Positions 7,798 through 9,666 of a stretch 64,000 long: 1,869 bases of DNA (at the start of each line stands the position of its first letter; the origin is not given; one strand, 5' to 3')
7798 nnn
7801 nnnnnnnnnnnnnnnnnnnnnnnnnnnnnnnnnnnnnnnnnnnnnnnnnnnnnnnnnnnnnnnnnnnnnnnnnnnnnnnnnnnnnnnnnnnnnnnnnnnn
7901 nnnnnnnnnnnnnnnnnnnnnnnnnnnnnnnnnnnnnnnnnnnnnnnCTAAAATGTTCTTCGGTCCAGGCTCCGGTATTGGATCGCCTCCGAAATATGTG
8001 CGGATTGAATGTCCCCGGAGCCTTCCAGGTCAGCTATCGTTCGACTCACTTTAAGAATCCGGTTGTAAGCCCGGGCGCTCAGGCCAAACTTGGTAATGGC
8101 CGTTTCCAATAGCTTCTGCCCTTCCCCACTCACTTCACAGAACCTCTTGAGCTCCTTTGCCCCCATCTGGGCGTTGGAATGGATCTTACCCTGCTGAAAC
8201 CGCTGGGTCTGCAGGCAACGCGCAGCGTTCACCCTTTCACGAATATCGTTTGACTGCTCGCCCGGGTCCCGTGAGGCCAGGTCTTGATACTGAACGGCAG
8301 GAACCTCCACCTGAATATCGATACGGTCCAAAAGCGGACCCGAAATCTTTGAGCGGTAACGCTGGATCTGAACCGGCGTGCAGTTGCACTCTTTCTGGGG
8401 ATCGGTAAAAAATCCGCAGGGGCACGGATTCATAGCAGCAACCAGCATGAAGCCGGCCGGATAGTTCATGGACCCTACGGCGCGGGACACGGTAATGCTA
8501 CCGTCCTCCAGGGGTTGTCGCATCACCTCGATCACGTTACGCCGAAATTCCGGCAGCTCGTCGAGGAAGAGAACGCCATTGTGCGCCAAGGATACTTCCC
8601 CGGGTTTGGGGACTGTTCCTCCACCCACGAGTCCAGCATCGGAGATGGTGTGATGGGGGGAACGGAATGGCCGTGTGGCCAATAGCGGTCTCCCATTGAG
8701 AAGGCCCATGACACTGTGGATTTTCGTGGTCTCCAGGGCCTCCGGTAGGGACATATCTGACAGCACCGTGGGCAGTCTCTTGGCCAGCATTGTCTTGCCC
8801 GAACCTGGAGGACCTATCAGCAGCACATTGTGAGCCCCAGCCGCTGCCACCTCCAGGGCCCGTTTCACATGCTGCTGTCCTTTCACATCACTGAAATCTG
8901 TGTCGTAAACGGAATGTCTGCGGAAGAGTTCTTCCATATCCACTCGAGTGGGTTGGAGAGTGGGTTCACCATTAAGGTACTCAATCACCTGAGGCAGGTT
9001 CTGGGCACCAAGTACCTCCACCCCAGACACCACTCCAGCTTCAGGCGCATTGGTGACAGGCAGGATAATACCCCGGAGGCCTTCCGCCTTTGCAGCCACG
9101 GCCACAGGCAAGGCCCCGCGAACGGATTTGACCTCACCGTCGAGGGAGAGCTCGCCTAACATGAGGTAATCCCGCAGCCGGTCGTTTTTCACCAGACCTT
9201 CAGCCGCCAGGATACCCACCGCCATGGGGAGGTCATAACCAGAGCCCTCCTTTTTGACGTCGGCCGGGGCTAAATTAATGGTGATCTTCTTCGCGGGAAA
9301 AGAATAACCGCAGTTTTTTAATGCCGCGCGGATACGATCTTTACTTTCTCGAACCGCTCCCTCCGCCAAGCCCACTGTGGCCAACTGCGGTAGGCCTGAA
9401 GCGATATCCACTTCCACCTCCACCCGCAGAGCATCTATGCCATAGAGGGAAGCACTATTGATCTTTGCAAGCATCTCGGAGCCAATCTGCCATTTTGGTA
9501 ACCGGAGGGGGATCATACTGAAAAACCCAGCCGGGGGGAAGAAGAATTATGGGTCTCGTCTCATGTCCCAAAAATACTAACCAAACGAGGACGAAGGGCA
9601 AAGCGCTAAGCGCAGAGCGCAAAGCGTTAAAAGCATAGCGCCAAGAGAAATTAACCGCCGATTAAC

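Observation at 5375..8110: Coding-constrained duplicate of the comM 3' end about 2.4 kb from the real one: footprint of site-specific integration into comM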

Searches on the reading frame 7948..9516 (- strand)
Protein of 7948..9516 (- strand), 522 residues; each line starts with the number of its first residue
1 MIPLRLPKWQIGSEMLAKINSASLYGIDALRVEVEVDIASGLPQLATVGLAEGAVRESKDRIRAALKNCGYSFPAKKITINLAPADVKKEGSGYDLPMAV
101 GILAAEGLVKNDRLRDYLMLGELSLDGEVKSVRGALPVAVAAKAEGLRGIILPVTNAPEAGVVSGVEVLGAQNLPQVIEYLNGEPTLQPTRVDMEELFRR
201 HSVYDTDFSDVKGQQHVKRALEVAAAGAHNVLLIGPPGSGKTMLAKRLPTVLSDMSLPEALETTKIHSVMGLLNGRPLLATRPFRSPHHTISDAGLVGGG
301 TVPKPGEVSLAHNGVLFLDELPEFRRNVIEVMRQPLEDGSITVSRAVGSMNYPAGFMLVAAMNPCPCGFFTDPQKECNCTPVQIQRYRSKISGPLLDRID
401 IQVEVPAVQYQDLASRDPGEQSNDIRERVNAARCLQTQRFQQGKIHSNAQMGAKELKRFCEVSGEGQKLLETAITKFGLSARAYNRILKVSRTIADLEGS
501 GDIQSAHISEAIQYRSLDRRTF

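Call 7: search_protein_families(library=pfam, proteins=[window:7948-9516:-], max_evalue=0.01)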
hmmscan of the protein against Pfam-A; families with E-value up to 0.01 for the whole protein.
window:7948-9516:- (522 aa): 19 families
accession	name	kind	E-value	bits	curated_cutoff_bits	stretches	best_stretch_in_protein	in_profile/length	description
PF01078.27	Mg_chelatase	-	2.4e-97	324.7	20.3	1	207-412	1-206/207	Magnesium chelatase, subunit ChlI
PF13541.12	ChlI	-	1.5e-46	157.7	27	1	34-156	1-121/121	Subunit ChlI of Mg-chelatase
PF13335.12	Mg_chelatase_C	-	1.4e-33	115.8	26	1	419-515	1-94/94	Magnesium chelatase, subunit ChlI C-terminal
PF07728.20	AAA_5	-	1.4e-10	41.8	22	1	230-366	1-125/139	AAA domain (dynein-related subfamily)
PF00493.29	MCM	-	2.2e-06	27.4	23.3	1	302-369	111-178/224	MCM P-loop domain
PF05496.18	RuvB_N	-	2.7e-06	27.7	27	0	208-248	6-53/159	Holliday junction DNA helicase RuvB P-loop domain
PF00158.32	Sigma54_activat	-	5.7e-06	26.6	20.2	0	299-361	80-140/168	Sigma-54 interaction domain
PF05362.19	Lon_C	-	6.8e-05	23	21.1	1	34-159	45-175/205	Lon protease (S16) C-terminal proteolytic domain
PF13191.12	AAA_16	-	6.9e-05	23.8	32.6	1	215-252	10-48/167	AAA ATPase domain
PF14532.12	Sigma54_activ_2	-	0.00014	22.5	25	1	215-261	8-54/138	Sigma-54 interaction domain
PF00004.35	AAA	-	0.0005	21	21.2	1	231-248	1-18/131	ATPase family associated with various cellular activities (AAA)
PF07724.20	AAA_2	-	0.00054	20.5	27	1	230-344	5-107/166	AAA domain (Cdc48 subfamily)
PF20720.3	nSTAND3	-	0.0012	19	27.2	1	227-254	16-43/155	Novel STAND NTPase 3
PF05729.18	NACHT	-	0.0047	17.2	26.7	1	231-260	3-32/167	NACHT domain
PF01695.23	IstB_IS21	-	0.0048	16.9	24.1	1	194-246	55-110/238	IstB-like ATP binding protein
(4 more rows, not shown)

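Call 8: find_related_loci(query=window:7948-9516:-, collection=genome_contigs, flank=8000)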
Query window:7948-9516:- (522 aa) in genome_contigs; peptide patterns used: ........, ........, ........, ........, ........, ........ (x = any residue, [..] = any of these).
534 stretches matched a pattern; 481 encode a relative of the query (tblastn E <= 1e-3); the best 80 are kept; 80 distinct loci.
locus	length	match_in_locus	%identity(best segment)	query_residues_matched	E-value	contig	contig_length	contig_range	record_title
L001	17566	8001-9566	92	1-522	0e+0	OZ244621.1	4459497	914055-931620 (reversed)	MAG: uncultured Candidatus Binatia bacterium isolate 8f9fbfc1-36b4-40f3-a05a-ee2ffc03c637 genome assembly, chromosome: 1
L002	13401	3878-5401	79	13-520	0e+0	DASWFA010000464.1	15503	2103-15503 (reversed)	MAG TPA_asm: Candidatus Binatia bacterium isolate SMAG_U2777 k141_1655226, whole genome shotgun sequence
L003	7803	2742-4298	77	9-520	0e+0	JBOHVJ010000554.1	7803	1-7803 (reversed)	MAG: Candidatus Binatia bacterium isolate M3-S_metawrap_bin.153 k127_898017, whole genome shotgun sequence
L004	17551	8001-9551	77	6-520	0e+0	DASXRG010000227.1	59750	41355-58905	MAG TPA_asm: Candidatus Binatia bacterium isolate SMAG_U4633 k141_889435, whole genome shotgun sequence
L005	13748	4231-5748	79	15-520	0e+0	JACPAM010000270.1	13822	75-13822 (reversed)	MAG: Deltaproteobacteria bacterium isolate NC_groundwater_231_Ag_S-0.2um_58_12 S5_GD2017_2_S2_scaffold_3280, whole genom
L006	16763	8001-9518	78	15-520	0e+0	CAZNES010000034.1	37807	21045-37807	MAG TPA_asm: uncultured Syntrophobacteraceae bacterium isolate SRP119689_co1_315 genome assembly, contig: NODE_1300_leng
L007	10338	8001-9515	79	15-519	0e+0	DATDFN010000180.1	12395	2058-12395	MAG TPA_asm: Candidatus Binatia bacterium isolate SMAG_U227 k141_254544, whole genome shotgun sequence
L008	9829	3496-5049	78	5-520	0e+0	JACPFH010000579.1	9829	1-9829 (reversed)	MAG: Deltaproteobacteria bacterium isolate NC_groundwater_356_Ag_B-0.1um_58_8 GD18-4_B1_scaffold_1385370, whole genome s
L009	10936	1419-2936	79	15-520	0e+0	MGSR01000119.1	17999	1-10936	MAG: Deltaproteobacteria bacterium RIFCSPLOWO2_12_FULL_60_16 rifcsplowo2_12_scaffold_3624, whole genome shotgun sequence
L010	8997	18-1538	78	13-519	0e+0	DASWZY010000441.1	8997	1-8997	MAG TPA_asm: Candidatus Binatia bacterium isolate SMAG_U3751 k141_172301, whole genome shotgun sequence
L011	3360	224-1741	78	15-520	0e+0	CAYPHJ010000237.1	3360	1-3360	MAG TPA_asm: uncultured Syntrophobacteraceae bacterium isolate SRP217488_co1_39 genome assembly, contig: NODE_39562_leng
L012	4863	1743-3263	78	13-519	0e+0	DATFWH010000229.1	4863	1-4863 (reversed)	MAG TPA_asm: Candidatus Binatia bacterium isolate SMAG_U9485 k141_10069451, whole genome shotgun sequence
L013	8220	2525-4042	78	15-520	0e+0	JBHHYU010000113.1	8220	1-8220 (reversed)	MAG: Candidatus Binatia bacterium isolate Maj_2_bin.31 NODE_5031_length_8220_cov_11.344152, whole genome shotgun sequenc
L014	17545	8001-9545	77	5-520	0e+0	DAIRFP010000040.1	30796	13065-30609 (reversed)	MAG TPA_asm: Thermodesulfobacteriota bacterium isolate CTOTU25984 NODE_312_length_30796_cov_5.650499, whole genome shotg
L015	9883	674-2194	76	15-521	0e+0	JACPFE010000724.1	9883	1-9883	MAG: Deltaproteobacteria bacterium isolate NC_groundwater_353_Ag_B-0.1um_57_11 GD18-4_B1_scaffold_2004924, whole genome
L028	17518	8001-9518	75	15-520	0e+0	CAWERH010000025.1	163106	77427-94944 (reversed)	MAG: uncultured delta proteobacterium isolate MFD09212.bin.2.27 genome assembly, contig: contig_23392, whole genome shot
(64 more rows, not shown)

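Call 14: search_protein_families(library=pfam, proteins=[L028:9557-10477:-, L028:9864-10835:-, L028:10864-13023:-, L028:12773-13807:+, L028:13483-14073:-, L028:14251-14754:-, L028:14784-16109:-, L028:16736-17485:-, L004:9987-10505:+, L004:10627-11571:+], max_evalue=0.001)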
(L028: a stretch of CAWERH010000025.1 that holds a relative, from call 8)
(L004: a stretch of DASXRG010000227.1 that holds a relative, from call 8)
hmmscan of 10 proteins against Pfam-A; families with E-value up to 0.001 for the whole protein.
L028:9557-10477:- (306 aa): 3 families
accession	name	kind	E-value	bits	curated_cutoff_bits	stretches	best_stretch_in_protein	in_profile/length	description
PF01797.21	Y1_Tnp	-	2e-17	63.9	23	1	12-121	5-119/121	Transposase IS200 like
PF08299.17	Bac_DnaA_C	-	5.5e-06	26.8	31.5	1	220-279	3-63/69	Bacterial dnaA protein helix-turn-helix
PF13936.12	HTH_38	-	0.00025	21.1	27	0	260-284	19-43/44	Helix-turn-helix domain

L028:9864-10835:- (323 aa): 0 families

L028:10864-13023:- (719 aa): 1 family
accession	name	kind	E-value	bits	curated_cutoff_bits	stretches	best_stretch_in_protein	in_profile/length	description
PF04185.19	Phosphoesterase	-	1.6e-75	255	23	1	303-642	1-353/356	Phosphoesterase family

L028:12773-13807:+ (344 aa): 0 families

L028:13483-14073:- (196 aa): 0 families

L028:14251-14754:- (167 aa): 0 families

L028:14784-16109:- (441 aa): 0 families

L028:16736-17485:- (249 aa): 1 family
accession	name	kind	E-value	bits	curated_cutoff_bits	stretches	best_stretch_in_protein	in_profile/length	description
PF01314.23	AFOR_C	-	3.2e-72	244.2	27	1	1-243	140-381/385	Aldehyde ferredoxin oxidoreductase, domains 2 & 3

L004:9987-10505:+ (172 aa): 0 families

L004:10627-11571:+ (314 aa): 1 family
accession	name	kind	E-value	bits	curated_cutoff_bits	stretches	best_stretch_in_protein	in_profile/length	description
PF01797.21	Y1_Tnp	-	4.7e-15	56.2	23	1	18-127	5-119/121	Transposase IS200 like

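Call 43: find_related_loci(query=window:7948-9516:-, collection=viral_contigs, flank=8000)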
Query window:7948-9516:- (522 aa) in viral_contigs; peptide patterns used: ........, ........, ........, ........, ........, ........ (x = any residue, [..] = any of these).
4 stretches matched a pattern, but none encodes a relative of the query by tblastn (E <= 1e-3).

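Call 57: search_protein_families(library=ncbifam, proteins=[window:7948-9516:-, L028:14784-16109:-, L028:13483-14073:-, L028:14251-14754:-, L004:9987-10505:+], max_evalue=0.01)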
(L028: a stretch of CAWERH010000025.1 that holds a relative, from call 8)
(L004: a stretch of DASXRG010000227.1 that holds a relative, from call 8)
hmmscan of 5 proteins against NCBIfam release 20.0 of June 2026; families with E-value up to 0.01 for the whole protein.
window:7948-9516:- (522 aa): 30 families (the best 25 are shown)
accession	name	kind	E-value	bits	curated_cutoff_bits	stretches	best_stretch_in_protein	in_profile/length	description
TIGR00368.1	TIGR00368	hypoth_equivalog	4.8e-198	658.8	362.4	1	20-515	2-499/499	YifB family Mg chelatase-like AAA ATPase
NF007365.0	PRK09862.1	equivalog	6.6e-145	483.5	530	1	21-519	8-496/506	YifB family Mg chelatase-like AAA ATPase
TIGR02902.1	spore_lonB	equivalog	1.4e-15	56.9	723.3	2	206-342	62-205/531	ATP-dependent protease LonB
TIGR00764.1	lon_rel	equivalog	3.2e-12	45.8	516.6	1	210-262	19-71/608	ATP-dependent protease LonB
TIGR02442.1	Cob-chelat-sub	hypoth_equivalog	5.7e-11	41.6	779.45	1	296-364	111-179/641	putative cobaltochelatase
TIGR02903.1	spore_lon_C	equivalog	3e-10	39.3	678.8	2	206-344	151-297/615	Lon family ATP-dependent protease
NF000868.0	PRK00080.1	equivalog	5.5e-08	32.1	282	1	200-249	16-72/330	Holliday junction branch migration DNA helicase RuvB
TIGR00635.1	ruvB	equivalog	1.1e-06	27.9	299.05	1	208-247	3-49/305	Holliday junction branch migration DNA helicase RuvB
NF038308.1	RNA_repair_RtcR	equivalog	1.1e-06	27.8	650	0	215-248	191-224/530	RNA repair transcriptional activator RtcR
TIGR02031.1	BchD-ChlD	equivalog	6e-06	25.2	499.55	1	295-364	74-143/608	magnesium chelatase ATPase subunit D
TIGR00763.1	lon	equivalog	7.4e-05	21.4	608.05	0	111-157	719-765/795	endopeptidase La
TIGR02030.1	BchI-ChlI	equivalog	0.00023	20.5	466.95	1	299-364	118-183/337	magnesium chelatase ATPase subunit I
NF003745.1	PRK05342.1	equivalog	0.00067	18.6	359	1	228-252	109-133/418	ATP-dependent Clp protease ATP-binding subunit ClpX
TIGR02397.1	dnaX_nterm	equivalog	0.00081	18.7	250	1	206-252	11-60/355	DNA polymerase III subunit gamma/tau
TIGR03922.1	T7SS_EccA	equivalog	0.0012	17.5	466.65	1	217-257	302-341/557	type VII secretion AAA-ATPase EccA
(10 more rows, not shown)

L028:14784-16109:- (441 aa): 0 families

L028:13483-14073:- (196 aa): 0 families

L028:14251-14754:- (167 aa): 0 families

L004:9987-10505:+ (172 aa): 0 families

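Call 74: search_protein_families(library=pfam, alignment_id=A3, max_evalue=0.0001)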
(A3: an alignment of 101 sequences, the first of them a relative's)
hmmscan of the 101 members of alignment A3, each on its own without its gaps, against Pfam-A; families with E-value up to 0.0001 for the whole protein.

A. member 1, L001:10818-11411:+ (198 aa): 1 family
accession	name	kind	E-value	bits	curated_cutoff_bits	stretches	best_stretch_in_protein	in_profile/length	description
PF07331.16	TctB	-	7.4e-11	42.8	29.1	1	46-185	6-137/137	Tripartite tricarboxylate transporter TctB family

B. families by the number of members that match (of 101 scanned): 151 families (the first 25 are shown)
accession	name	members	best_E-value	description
PF00909.26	Ammonium_transp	2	1.1e-127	Ammonium Transporter Family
PF03576.19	Peptidase_S58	2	1.6e-120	Peptidase family S58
PF00496.27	SBP_bac_5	2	8.2e-75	Bacterial extracellular solute-binding proteins, family 5 Middle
PF07992.20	Pyr_redox_2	2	2.2e-69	Pyridine nucleotide-disulphide oxidoreductase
PF02154.20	FliM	2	2.9e-64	Flagellar motor switch protein FliM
PF00296.26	Bac_luciferase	2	3.6e-59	Luciferase-like monooxygenase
PF00857.26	Isochorismatase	2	5.3e-40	Isochorismatase domain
PF01555.25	N6_N4_Mtase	2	5.6e-40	DNA methylase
PF00494.24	SQS_PSY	2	6.1e-40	Squalene/phytoene synthase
PF04909.20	Amidohydro_2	2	6.4e-40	Amidohydrolase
PF03466.25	LysR_substrate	2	4.7e-36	LysR substrate binding domain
PF00535.33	Glycos_transf_2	2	1.5e-33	Glycosyl transferase family 2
PF02878.22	PGM_PMM_I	2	2.5e-33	Phosphoglucomutase/phosphomannomutase, alpha/beta/alpha domain I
PF00586.29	AIRS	2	2.3e-28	AIR synthase related protein, N-terminal domain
PF02879.22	PGM_PMM_II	2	6.1e-27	Phosphoglucomutase/phosphomannomutase, alpha/beta/alpha domain II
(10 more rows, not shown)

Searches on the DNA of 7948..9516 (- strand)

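Call 15: search_rna_families(sources=[L028, L004, L014, L074, L001], threshold=gathering)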
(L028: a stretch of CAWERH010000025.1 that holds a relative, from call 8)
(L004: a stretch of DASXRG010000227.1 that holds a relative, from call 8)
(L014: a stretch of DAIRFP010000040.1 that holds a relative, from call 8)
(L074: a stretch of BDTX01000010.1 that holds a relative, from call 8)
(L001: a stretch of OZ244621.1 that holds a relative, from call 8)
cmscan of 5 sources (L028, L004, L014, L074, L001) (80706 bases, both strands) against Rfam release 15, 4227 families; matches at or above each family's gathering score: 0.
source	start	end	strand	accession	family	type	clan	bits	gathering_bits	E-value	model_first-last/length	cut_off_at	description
